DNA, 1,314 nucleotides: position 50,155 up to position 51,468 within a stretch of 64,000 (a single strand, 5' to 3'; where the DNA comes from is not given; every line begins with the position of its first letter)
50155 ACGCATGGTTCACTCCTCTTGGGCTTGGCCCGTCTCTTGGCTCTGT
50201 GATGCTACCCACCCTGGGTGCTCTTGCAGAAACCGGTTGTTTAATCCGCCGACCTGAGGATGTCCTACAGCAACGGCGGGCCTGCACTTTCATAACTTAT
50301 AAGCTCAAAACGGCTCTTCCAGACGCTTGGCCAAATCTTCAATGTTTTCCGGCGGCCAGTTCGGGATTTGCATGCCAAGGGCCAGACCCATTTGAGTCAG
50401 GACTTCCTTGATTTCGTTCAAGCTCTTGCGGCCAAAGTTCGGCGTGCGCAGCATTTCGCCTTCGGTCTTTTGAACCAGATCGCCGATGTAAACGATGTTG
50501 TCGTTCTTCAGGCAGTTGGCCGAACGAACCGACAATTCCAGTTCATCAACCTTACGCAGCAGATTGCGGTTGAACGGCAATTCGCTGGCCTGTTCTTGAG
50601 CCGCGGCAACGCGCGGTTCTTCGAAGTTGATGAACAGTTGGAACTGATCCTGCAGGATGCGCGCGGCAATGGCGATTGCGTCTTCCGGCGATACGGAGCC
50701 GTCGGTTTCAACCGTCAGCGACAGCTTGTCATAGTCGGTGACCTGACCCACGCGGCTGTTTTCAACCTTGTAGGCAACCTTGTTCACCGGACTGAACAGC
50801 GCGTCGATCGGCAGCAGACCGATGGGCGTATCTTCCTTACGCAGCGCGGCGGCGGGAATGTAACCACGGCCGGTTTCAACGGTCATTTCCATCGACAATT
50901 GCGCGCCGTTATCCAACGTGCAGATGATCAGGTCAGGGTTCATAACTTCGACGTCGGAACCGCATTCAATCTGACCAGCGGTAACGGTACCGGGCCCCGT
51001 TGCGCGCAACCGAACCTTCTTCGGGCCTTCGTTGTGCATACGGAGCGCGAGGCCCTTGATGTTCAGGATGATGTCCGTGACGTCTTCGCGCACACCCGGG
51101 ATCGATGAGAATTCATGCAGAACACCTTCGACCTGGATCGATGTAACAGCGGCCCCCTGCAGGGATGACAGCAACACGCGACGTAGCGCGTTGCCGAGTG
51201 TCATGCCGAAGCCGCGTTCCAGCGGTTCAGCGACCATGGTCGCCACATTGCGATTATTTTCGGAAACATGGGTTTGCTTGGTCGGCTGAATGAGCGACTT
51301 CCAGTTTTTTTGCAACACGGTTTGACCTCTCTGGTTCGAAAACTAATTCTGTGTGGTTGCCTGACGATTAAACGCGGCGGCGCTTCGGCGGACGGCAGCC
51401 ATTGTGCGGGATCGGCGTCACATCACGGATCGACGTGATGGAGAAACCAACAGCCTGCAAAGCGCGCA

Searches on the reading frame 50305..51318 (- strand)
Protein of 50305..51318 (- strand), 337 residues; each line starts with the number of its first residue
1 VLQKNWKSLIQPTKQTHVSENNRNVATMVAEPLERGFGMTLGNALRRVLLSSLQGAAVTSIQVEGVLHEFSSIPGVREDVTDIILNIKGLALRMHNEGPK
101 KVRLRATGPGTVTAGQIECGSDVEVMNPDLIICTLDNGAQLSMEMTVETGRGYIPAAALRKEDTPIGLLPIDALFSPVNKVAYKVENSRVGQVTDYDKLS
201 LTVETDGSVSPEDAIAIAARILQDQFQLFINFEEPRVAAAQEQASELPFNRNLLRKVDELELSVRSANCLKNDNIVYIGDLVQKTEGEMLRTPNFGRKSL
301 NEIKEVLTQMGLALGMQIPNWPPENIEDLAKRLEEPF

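Call 53: search_dna_similar(query=window:50305-51318:-, collection=plasmids, mode=protein, max_rows=5)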
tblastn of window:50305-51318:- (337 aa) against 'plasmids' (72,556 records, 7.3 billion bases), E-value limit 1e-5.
Records with a match: 91; places in all: 94; records where one place covers at least 80% of the query: 90.
Best place of each record, by identity: 60-80% 9; <60% 82.
By first word of the organism name: Streptomyces 22; Clostridioides 12; Sinorhizobium 4; Klebsiella 4; Acinetobacter 4; Escherichia 3; Bacillus 3; Neisseria 2; Proteus 2; Listeria 2; and 31 more.
By predicted mobility (MOB-suite, as given by PLSDB): non-mobilizable 73; mobilizable 15; conjugative 3.
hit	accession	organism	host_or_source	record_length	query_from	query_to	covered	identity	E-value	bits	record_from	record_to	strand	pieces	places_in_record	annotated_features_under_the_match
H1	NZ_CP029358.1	Azospirillum thermophilum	cell culture,hot spring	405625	1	337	100%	76.0%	5e-175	545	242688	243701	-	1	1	DNA-directed RNA polymerase subunit alpha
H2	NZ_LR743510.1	Methylobacterium bullatum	-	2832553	1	337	100%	70.4%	2e-160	503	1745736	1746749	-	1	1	none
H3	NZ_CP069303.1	Shinella sp. PSBB067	monoisolate,Minnesota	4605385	1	337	100%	68.2%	3e-156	491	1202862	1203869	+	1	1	none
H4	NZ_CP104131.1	Sinorhizobium sp. K101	Phaseolus vulgaris,cell ...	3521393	1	337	100%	67.4%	4e-155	488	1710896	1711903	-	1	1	none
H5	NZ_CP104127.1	Sinorhizobium sp. M103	Phaseolus vulgaris,cell ...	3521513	1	337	100%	67.4%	4e-155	488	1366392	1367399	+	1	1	none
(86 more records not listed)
